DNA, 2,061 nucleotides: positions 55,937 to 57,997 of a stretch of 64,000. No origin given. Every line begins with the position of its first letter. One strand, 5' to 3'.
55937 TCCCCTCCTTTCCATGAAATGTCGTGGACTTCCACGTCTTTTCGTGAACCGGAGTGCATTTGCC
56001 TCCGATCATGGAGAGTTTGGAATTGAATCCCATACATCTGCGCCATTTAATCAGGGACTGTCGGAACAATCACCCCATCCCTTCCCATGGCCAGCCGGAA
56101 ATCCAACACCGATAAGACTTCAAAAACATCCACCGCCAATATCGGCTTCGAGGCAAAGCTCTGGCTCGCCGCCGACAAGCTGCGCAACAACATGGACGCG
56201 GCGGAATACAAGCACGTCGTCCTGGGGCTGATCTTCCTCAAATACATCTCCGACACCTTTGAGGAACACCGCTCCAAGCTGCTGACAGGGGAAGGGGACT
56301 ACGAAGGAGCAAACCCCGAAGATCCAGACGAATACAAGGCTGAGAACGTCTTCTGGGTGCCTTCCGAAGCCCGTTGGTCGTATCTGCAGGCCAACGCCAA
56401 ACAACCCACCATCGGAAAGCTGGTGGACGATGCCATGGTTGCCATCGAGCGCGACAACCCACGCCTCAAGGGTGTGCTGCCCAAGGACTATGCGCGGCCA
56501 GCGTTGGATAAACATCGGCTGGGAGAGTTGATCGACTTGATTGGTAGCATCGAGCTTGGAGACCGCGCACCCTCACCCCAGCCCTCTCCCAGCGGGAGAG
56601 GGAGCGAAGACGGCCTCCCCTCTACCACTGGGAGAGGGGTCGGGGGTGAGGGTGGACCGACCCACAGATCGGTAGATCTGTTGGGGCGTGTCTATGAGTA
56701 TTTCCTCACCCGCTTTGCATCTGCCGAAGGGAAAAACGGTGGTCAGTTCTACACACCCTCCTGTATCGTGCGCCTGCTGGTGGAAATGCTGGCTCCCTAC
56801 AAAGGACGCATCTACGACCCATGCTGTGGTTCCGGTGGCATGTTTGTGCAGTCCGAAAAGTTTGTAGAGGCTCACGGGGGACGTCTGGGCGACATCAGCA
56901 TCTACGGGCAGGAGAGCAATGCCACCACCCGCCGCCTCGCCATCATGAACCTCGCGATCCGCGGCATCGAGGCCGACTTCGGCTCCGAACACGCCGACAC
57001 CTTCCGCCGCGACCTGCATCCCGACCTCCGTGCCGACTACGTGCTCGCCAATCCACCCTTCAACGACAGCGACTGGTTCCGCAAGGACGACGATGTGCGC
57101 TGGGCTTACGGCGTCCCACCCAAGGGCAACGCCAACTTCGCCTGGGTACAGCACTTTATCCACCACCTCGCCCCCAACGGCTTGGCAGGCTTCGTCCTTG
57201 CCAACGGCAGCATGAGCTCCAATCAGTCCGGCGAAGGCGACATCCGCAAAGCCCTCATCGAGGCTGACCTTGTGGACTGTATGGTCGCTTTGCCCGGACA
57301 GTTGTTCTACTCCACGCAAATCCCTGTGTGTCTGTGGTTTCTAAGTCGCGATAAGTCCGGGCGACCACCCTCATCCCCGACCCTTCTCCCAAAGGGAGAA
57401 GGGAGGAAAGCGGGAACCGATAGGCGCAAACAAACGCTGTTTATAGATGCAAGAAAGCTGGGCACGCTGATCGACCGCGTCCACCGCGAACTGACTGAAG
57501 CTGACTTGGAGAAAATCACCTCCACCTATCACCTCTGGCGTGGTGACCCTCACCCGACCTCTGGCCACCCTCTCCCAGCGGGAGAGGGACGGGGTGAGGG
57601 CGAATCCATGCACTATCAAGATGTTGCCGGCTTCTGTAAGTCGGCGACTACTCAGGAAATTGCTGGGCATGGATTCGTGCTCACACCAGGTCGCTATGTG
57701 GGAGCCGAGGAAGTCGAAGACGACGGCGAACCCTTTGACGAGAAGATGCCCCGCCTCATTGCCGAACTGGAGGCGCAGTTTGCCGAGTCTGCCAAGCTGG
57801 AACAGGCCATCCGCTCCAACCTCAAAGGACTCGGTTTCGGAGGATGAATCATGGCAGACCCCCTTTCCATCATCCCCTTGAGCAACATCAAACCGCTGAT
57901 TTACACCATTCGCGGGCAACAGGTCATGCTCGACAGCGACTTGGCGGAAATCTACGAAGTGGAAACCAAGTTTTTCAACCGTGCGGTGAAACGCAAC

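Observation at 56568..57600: Three palindromic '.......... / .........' mini-elements inserted in-frame inside hsdM without breaking the ORF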

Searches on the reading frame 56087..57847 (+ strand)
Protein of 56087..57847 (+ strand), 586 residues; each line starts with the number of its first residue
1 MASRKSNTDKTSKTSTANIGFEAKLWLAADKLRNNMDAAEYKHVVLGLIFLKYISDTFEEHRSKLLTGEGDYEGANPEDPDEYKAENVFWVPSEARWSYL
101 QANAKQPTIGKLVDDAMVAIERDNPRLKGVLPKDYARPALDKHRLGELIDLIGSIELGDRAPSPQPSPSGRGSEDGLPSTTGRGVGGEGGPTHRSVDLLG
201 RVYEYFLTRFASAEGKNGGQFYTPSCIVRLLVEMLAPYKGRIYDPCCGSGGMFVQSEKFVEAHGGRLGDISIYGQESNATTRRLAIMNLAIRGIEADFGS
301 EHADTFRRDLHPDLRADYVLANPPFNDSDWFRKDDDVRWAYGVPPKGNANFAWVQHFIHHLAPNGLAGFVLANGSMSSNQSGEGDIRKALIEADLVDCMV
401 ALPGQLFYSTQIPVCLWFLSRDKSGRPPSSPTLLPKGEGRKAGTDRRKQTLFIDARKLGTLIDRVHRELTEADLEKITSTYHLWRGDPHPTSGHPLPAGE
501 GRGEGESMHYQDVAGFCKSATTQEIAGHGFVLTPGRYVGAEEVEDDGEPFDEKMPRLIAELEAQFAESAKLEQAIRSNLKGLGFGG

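Call 6: find_homologous_proteins(query=window:56087-57844:+, max_evalue=1e-20)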
Query window:56087-57844:+ (586 aa): 8000 proteins with E <= 1e-20 among 8000 candidates; the best 120 are listed.
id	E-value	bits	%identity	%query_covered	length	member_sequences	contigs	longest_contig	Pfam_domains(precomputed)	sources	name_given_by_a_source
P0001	0.0e+0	1360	99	100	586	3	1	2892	PF02384.23,PF12161.15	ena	-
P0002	0.0e+0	1290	97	100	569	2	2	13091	PF02384.23,PF12161.15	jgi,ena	-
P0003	0.0e+0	1192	88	100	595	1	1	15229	PF02384.23,PF12161.15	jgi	jgi:type I restriction enzyme M protein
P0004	0.0e+0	1143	84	99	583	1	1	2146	PF02384.23,PF12161.15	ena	-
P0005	0.0e+0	1143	84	100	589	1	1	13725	PF02384.23,PF12161.15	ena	-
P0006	0.0e+0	1130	84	98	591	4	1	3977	PF02384.23,PF12161.15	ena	-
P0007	0.0e+0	1123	83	98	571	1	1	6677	PF02384.23,PF12161.15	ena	-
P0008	0.0e+0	1121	78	100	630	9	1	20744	PF02384.23,PF12161.15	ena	-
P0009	0.0e+0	1107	82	100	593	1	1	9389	PF02384.23,PF12161.15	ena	-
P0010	0.0e+0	1106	-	-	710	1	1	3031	PF04480.19,PF02384.23,PF18741.8,PF12161.15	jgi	-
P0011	0.0e+0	1103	83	98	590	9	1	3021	PF02384.23,PF12161.15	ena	-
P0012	0.0e+0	1102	81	100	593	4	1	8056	PF02384.23,PF12161.15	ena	-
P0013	0.0e+0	1102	82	98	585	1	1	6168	PF02384.23,PF12161.15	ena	-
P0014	0.0e+0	1101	82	98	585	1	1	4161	PF02384.23,PF12161.15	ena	-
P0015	0.0e+0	1098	83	97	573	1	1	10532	PF02384.23,PF12161.15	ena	-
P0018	0.0e+0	1084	-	-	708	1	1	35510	PF04480.19,PF02384.23,PF18741.8,PF12161.15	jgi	jgi:type I restriction enzyme M protein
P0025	0.0e+0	1071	80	99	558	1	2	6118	PF02384.23,PF12161.15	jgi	jgi:type I restriction enzyme M protein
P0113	0.0e+0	1016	78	100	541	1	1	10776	PF02384.23,PF12161.15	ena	-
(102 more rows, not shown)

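Call 7: search_protein_families(library=pfam, proteins=[window:56087-57844:+])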
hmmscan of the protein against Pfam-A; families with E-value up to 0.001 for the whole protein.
window:56087-57844:+ (586 aa): 2 families
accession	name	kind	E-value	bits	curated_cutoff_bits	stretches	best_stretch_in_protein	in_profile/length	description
PF02384.22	N6_Mtase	-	4.7e-102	341.9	20.4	1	195-546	2-311/311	N-6 DNA Methylase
PF12161.14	HsdM_N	-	3.1e-28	99.5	24.5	1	22-152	2-135/135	HsdM N-terminal domain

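Call 10: find_encoding_contigs(protein=window:56087-57847:+, flank=10000, max_places=6)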
Protein window:56087-57847:+ (586 aa): no gene with exactly this product is on record in the collection.

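Call 42: find_encoding_contigs(protein=P0018, flank=6000, max_places=2)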
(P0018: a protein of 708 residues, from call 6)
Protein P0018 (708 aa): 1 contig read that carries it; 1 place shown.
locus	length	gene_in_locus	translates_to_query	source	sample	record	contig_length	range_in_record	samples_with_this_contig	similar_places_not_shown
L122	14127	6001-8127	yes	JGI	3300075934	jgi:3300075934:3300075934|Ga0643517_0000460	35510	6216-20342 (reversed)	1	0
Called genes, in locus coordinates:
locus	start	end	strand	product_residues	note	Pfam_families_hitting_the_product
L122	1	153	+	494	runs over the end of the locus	PF02321:OEP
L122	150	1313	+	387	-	PF25917:BSH_RND (weak)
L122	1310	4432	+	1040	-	PF00873:ACR_tran, PF03176:MMPL (faint)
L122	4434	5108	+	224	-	PF07813:LTXXQ (faint)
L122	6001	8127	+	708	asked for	PF12161:HsdM_N, PF04480:DUF559, PF18741:MTES_1575 (weak), PF02384:N6_Mtase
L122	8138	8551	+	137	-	PF05635:23S_rRNA_IVP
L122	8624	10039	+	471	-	PF01420:Methylase_S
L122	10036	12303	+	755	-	PF13166:AAA_13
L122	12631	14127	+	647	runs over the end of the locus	PF04326:SLFN_AlbA_2, PF13749:HATPase_c_4 (weak)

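Call 43: find_encoding_contigs(protein=P0002, flank=8000, max_places=2)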
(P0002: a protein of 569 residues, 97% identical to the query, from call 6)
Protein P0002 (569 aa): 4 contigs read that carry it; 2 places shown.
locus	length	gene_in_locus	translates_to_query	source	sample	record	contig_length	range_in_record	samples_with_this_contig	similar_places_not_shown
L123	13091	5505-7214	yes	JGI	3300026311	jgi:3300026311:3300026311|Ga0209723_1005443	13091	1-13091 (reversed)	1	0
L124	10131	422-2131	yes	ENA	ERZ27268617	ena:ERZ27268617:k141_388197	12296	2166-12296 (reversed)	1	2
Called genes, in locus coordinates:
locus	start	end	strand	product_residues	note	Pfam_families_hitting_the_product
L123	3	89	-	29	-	?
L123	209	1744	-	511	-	PF18885:DUF5648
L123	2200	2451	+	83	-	-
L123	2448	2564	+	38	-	-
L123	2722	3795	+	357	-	PF13310:Virulence_RhuM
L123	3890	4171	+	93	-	-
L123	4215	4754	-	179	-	PF19570:DUF6088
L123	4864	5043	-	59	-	-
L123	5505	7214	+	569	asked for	PF12161:HsdM_N, PF02384:N6_Mtase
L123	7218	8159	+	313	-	PF10543:ORF6N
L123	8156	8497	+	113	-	-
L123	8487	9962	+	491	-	PF01420:Methylase_S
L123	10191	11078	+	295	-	PF01972:SDH_protease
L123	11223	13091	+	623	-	?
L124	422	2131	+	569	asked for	PF12161:HsdM_N, PF02384:N6_Mtase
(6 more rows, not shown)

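Call 56: find_encoding_contigs(protein=P0025, flank=2000, max_places=1)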
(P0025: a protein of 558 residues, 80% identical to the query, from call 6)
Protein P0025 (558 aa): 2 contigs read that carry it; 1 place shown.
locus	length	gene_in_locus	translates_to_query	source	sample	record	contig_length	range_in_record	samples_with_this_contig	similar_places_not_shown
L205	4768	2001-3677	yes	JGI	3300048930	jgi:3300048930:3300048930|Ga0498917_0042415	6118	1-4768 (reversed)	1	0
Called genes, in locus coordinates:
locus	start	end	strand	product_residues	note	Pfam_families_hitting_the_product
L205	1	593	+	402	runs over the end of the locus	-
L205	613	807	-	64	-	-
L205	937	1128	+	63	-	-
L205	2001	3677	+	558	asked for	PF12161:HsdM_N, PF02384:N6_Mtase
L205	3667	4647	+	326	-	PF17761:DUF1016_N, PF06250:YhcG_C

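Call 57: find_encoding_contigs(protein=P0113, flank=2000, max_places=1)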
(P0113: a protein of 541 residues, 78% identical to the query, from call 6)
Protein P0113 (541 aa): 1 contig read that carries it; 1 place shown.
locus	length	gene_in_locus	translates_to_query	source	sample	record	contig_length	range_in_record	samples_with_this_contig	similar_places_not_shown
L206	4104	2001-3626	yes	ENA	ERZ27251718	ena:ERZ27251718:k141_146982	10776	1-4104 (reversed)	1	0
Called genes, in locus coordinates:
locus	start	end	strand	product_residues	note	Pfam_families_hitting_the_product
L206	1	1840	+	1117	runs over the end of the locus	PF08379:Bact_transglu_N, PF01841:Transglut_core, PF09899:DUF2126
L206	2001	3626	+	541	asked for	PF12161:HsdM_N, PF02384:N6_Mtase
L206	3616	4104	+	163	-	?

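Call 62: predict_structure(alignment_id=A1)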
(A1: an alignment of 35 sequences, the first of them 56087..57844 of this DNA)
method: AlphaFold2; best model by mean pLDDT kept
length: 586 residues; sequences in the alignment: 35
mean_pLDDT: 41.7   pTM: 0.34
mean pLDDT of the five models: 41.7, 38.1, 37.1, 36.8, 34.7
residues with pLDDT >= 90: 0; 70-90: 82; 50-70: 85; < 50: 419
segments of 3 or more residues with pLDDT < 50: 1-24, 36-39, 158-199, 203-474, 484-548
pLDDT, mean of each block of 10 residues (from residue 1): 31 30 49 51 68 77 68 59 56 83 84 84 65 72 79 58 31 26 23 44 46 27 29 30 25 29 31 29 31 28 29 25 23 28 26 26 24 23 32 34 25 27 30 29 33 32 32 49 47 34 29 29 35 26 40 60 68 73 56
secondary structure, 60 per line:
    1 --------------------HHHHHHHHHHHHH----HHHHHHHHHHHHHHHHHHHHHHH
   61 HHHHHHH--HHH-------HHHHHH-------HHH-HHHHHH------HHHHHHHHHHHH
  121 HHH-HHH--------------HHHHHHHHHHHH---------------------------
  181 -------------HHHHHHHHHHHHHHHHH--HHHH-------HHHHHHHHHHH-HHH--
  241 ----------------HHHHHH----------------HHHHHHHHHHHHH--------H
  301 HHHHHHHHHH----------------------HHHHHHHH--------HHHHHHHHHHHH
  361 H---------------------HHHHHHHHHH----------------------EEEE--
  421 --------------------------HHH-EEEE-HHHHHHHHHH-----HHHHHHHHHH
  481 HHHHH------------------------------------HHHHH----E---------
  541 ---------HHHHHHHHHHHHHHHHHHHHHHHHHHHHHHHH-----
elements in order: H21-33 H38-67 H80-85 H97-102 H109-123 H142-153 H194-210 H213-216 H224-234 H257-262 H279-291 H300-310 H333-340 H349-361 H383-392 E415-418 E451-454 H456-465 H471-485 H522-526 H550-581

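Call 63: search_solved_structures(query=window:56087-57844:+, max_evalue=1e-10, show_alignments=2)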
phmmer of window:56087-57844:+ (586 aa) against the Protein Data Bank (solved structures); distinct sequences matched with E-value up to 1e-10: 11.
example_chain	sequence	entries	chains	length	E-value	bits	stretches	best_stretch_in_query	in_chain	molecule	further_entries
3khk_A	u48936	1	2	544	8.1e-131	440.7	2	194-548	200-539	Type I restriction-modification system methylation subunit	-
7vru_A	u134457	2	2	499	1.4e-52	182.3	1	197-423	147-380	Site-specific DNA-methyltransferase (adenine-specific)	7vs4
7vru_B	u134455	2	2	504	1.3e-45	159.3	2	196-424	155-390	Site-specific DNA-methyltransferase (adenine-specific)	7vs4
3lkd_A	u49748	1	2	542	4.3e-39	137.8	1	195-427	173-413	Type I restriction-modification system methyltransferase subunit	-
7bst_D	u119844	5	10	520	4.1e-33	118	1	192-424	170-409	Type I restriction enzyme EcoR124II M protein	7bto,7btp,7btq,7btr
2ar0_A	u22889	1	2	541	6.6e-18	67.8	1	191-426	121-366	Type I restriction enzyme EcoKI M protein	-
2y7c_B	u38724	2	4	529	8.4e-18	67.5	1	191-426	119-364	TYPE I RESTRICTION ENZYME ECOKI M PROTEIN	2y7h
2okc_A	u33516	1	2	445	2.7e-17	65.8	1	197-422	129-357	Type I restriction enzyme StySJI M protein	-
5ybb_A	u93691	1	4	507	1.6e-15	60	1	198-426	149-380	Type I restriction-modification system methyltransferase subunit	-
3ufb_A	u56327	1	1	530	3.7e-14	55.5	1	196-329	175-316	Type I restriction-modification system methyltransferase subunit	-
7eew_A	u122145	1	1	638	5.7e-11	44.9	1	204-418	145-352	Type I restriction-modification system methyltransferase subunit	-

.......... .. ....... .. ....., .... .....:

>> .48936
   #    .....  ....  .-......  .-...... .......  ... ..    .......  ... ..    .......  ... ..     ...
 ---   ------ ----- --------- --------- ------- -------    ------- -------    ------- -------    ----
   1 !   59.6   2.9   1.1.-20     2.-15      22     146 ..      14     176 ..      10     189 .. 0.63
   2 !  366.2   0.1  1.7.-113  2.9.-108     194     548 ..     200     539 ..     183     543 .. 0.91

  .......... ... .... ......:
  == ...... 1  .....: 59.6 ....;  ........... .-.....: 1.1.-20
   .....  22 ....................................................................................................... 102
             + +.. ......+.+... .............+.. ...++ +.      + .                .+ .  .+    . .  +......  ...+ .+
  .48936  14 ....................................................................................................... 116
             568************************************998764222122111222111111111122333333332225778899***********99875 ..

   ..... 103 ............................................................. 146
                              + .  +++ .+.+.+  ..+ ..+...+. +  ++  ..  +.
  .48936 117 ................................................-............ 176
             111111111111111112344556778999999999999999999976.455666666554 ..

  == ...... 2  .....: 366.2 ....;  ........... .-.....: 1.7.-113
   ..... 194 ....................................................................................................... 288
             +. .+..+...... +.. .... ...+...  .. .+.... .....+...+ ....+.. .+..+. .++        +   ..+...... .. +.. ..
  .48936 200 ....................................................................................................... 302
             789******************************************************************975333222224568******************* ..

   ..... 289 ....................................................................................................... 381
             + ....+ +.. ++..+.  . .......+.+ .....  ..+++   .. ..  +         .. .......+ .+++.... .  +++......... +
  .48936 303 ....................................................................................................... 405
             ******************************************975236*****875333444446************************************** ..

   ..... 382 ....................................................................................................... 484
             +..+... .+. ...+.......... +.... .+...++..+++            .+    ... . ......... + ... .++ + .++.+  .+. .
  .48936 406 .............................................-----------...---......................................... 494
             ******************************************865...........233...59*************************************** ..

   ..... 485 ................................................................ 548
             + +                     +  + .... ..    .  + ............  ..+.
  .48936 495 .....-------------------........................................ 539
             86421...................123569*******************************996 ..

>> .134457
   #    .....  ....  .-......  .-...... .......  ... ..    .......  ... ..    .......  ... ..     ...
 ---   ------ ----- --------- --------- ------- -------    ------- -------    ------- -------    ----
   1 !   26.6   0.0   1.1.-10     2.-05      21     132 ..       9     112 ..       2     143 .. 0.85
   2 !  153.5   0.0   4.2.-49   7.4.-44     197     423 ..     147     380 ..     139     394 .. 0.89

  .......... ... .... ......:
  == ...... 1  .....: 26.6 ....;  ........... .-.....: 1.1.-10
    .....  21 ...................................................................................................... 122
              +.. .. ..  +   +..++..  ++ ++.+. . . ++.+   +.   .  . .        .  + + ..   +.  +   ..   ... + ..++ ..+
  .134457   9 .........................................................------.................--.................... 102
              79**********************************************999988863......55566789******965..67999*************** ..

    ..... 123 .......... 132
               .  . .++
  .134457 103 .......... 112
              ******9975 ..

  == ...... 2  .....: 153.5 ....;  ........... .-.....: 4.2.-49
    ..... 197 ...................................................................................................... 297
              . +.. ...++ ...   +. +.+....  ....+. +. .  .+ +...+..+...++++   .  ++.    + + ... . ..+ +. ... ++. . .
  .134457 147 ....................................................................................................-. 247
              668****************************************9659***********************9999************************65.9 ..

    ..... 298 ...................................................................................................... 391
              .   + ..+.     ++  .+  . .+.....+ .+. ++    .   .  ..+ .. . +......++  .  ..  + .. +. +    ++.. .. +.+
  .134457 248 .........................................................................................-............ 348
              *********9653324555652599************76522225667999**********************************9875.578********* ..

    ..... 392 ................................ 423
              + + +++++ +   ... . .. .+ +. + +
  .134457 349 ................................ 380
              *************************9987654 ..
